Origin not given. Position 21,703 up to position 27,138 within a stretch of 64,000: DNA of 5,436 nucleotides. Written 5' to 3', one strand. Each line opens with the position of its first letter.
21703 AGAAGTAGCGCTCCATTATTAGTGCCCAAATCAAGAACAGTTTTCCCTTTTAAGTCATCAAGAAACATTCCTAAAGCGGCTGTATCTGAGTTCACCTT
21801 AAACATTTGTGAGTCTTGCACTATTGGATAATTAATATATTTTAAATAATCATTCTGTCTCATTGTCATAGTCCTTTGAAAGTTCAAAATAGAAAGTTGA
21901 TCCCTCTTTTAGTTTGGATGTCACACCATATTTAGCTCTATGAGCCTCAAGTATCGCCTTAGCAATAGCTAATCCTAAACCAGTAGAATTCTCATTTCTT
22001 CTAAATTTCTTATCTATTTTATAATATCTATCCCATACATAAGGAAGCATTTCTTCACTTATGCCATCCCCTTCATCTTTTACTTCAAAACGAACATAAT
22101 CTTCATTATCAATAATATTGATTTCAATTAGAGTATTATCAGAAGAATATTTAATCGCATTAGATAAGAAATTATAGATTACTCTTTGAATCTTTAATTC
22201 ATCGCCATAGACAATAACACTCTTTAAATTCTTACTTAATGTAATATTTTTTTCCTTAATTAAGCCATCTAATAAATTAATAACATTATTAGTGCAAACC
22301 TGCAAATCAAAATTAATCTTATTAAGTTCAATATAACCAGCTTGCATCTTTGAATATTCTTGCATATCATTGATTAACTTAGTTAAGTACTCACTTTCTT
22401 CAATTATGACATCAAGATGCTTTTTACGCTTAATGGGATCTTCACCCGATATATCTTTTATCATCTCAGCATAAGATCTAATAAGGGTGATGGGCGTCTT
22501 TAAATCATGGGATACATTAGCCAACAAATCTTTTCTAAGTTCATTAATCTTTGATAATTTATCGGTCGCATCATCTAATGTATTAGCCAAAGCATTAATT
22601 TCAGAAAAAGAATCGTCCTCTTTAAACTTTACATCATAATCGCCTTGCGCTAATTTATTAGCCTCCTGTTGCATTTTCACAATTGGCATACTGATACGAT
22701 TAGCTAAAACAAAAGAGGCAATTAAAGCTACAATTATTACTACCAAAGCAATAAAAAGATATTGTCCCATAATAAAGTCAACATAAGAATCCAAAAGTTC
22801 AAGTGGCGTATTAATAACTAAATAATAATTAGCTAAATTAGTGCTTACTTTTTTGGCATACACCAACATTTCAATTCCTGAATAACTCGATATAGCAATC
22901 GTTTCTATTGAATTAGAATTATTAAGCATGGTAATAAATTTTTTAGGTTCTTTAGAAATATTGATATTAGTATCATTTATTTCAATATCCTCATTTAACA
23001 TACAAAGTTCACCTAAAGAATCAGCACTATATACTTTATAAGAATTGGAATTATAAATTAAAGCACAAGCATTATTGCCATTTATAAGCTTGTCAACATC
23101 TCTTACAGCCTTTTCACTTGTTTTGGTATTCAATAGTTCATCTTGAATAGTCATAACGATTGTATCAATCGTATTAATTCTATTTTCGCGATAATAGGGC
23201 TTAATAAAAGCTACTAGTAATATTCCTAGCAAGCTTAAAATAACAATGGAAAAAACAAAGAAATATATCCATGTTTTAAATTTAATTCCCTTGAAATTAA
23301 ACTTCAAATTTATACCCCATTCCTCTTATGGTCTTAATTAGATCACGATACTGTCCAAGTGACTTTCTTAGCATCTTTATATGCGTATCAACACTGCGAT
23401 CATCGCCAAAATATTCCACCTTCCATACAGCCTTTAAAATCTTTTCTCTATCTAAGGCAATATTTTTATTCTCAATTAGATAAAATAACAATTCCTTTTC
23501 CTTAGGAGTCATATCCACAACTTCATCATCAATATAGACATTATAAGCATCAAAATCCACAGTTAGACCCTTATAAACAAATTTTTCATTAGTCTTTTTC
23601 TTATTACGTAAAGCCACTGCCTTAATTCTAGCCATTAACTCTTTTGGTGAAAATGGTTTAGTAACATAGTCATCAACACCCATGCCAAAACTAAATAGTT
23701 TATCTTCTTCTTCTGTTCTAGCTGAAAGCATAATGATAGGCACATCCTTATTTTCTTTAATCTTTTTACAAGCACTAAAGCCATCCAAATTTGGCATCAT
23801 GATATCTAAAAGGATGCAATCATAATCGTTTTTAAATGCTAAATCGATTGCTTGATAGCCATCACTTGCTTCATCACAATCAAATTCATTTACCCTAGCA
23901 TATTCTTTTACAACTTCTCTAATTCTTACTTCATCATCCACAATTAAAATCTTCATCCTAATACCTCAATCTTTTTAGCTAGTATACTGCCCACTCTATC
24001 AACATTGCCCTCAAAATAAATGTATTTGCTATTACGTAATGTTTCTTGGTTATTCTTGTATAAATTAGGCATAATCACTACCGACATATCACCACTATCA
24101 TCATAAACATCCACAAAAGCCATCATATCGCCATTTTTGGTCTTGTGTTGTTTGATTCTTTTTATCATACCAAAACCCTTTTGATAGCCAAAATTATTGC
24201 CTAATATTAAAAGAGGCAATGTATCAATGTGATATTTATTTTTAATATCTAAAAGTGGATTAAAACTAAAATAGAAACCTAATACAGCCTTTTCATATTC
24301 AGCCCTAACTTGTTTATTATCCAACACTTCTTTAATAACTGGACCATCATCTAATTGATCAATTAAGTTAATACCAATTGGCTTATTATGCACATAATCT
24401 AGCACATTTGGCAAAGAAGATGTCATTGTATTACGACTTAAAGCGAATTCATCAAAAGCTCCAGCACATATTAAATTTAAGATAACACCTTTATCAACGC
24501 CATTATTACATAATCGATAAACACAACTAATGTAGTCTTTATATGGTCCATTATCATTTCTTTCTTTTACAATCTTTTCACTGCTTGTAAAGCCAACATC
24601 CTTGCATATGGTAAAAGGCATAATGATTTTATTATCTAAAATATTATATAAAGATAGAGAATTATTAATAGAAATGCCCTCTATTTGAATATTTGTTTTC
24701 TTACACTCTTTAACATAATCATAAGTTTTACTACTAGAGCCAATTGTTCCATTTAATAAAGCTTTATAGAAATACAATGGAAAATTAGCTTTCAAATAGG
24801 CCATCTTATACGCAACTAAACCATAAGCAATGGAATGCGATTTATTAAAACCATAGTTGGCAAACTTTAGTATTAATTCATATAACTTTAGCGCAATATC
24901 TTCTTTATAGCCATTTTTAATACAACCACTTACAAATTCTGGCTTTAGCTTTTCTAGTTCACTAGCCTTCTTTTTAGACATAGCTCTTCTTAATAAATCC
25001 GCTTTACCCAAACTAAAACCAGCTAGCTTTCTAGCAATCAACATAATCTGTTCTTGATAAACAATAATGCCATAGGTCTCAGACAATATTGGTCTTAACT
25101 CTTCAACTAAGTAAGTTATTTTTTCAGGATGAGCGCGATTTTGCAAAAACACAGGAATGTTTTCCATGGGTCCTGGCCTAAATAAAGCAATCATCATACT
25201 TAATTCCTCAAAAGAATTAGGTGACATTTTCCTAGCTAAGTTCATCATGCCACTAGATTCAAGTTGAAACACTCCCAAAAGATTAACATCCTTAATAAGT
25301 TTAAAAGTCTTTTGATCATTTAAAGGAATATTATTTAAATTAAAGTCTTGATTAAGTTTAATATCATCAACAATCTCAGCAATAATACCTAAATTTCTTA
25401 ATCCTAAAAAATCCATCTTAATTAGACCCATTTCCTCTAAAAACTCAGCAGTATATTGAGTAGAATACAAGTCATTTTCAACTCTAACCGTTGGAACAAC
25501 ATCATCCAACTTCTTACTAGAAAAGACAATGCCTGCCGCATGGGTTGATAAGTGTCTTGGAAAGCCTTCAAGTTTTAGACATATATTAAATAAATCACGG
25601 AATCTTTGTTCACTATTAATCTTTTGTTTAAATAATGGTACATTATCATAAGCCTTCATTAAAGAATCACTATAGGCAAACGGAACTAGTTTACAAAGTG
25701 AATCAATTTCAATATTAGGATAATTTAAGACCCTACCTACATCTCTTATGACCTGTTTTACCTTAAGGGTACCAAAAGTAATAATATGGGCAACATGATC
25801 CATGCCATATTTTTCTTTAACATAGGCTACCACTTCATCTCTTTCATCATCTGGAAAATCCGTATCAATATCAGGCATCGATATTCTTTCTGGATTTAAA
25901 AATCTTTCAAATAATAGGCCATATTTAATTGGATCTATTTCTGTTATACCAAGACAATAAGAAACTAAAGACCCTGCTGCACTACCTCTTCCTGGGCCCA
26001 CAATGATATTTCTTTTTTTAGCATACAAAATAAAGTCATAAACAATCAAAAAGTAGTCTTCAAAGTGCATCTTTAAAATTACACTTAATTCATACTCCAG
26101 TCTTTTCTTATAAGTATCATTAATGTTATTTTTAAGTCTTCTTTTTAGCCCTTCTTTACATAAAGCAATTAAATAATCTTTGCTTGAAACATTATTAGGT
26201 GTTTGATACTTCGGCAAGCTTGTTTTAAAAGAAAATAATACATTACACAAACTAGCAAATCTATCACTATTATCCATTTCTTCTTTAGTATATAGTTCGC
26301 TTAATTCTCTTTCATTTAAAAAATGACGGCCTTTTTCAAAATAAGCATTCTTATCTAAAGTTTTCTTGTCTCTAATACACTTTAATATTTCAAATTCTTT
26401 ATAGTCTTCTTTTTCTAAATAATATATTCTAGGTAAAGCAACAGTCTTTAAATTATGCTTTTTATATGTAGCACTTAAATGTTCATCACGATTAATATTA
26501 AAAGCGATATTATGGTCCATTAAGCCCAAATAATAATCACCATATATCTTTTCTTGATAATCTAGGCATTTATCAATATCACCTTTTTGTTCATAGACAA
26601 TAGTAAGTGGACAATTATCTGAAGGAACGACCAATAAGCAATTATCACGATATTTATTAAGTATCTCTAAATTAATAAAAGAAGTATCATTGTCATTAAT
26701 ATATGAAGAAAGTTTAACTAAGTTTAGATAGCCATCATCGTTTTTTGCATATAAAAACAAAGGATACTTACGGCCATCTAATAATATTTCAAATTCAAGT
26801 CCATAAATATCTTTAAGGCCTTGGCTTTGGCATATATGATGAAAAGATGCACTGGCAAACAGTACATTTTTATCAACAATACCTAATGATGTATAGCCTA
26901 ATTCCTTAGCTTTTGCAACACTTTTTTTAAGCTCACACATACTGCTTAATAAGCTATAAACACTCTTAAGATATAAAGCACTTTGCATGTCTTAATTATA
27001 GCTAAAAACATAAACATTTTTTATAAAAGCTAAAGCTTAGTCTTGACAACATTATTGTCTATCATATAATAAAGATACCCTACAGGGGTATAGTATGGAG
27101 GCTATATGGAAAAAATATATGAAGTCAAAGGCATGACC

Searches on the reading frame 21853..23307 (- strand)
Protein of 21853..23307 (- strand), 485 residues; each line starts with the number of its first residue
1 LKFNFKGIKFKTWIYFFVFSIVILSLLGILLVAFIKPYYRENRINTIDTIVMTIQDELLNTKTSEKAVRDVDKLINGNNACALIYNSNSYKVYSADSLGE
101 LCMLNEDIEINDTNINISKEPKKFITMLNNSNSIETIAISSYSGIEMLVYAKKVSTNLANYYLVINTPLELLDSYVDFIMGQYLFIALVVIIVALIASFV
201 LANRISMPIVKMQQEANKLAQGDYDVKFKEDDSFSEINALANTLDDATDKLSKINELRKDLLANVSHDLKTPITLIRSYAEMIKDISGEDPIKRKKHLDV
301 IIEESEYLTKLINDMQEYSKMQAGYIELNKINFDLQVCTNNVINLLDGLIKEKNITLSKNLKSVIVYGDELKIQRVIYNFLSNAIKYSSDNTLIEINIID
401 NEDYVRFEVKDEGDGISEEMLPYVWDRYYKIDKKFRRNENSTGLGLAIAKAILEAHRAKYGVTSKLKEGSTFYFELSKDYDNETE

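Call 85: search_protein_families(library=pfam, proteins=[window:21853-23307:-])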
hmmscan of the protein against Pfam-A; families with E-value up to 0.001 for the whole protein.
window:21853-23307:- (485 aa): 3 families
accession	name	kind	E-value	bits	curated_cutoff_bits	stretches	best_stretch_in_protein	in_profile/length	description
PF02518.31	HATPase_c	-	2.5e-22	79.9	26.4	1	368-478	1-109/111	Histidine kinase-, DNA gyrase B-, and HSP90-like ATPase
PF00512.31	HisKA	-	7.8e-18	64.7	26.9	1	258-324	2-66/66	His Kinase A (phospho-acceptor) domain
PF00672.30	HAMP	-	8.9e-05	23.2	25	1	200-252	1-52/53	HAMP domain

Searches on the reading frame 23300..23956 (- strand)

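Call 85: search_protein_families(library=pfam, proteins=[window:23300-23956:-])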
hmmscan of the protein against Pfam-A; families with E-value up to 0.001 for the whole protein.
window:23300-23956:- (219 aa): 2 families
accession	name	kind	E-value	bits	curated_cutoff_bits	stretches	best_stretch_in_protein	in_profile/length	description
PF00072.30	Response_reg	-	5.3e-30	104.3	30.2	1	3-112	1-111/111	Response regulator receiver domain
PF00486.34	Trans_reg_C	-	8.2e-23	80.7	26.2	1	145-217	2-77/77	Transcriptional regulatory protein, C terminal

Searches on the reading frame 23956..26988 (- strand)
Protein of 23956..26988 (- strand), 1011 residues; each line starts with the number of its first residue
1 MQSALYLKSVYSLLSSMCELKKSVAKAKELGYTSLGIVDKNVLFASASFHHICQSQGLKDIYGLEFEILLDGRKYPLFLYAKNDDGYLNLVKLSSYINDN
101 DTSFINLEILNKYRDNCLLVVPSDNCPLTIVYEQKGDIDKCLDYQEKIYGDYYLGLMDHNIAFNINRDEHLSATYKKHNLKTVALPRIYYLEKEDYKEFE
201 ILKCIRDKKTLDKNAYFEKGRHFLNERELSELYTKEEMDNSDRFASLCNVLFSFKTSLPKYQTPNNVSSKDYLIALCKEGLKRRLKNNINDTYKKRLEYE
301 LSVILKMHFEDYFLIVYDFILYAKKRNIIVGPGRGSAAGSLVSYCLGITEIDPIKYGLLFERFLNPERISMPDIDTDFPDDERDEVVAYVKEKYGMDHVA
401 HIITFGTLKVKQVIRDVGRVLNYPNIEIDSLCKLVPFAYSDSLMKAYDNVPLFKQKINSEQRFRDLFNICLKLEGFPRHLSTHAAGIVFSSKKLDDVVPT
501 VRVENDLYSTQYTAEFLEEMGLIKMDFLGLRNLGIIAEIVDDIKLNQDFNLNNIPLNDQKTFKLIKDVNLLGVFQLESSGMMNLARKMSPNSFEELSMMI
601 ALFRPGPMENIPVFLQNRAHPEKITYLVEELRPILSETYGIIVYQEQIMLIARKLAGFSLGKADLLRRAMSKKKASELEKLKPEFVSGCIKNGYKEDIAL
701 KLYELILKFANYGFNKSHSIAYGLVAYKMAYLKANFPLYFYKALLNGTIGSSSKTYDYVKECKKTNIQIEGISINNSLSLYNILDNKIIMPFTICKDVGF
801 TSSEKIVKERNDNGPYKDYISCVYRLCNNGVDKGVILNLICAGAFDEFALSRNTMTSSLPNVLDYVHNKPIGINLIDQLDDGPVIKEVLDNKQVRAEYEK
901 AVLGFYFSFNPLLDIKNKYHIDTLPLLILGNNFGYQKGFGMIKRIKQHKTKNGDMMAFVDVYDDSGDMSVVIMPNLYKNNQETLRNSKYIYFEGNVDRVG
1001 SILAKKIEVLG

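Call 67: search_protein_families(library=pfam, proteins=[window:23956-26988:-])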
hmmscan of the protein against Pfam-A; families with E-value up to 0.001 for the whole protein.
window:23956-26988:- (1011 aa): 5 families
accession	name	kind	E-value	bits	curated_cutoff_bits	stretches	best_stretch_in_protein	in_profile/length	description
PF07733.18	DNA_pol3_alpha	-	7.6e-100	334.2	23.9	1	272-529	2-260/260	Bacterial DNA polymerase III alpha NTPase domain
PF17657.6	DNA_pol3_finger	-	2.5e-58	196.5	22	1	532-693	1-166/166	Bacterial DNA polymerase III alpha subunit finger domain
PF02811.25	PHP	-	9.2e-19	68.8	26.4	1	7-147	4-150/164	PHP domain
PF14579.12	HHH_6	-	3.6e-15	56.4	25.6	1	767-854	2-89/90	Helix-hairpin-helix motif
PF01336.31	tRNA_anti-codon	-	3.7e-06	27.2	27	1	940-1009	5-74/75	OB-fold nucleic acid binding domain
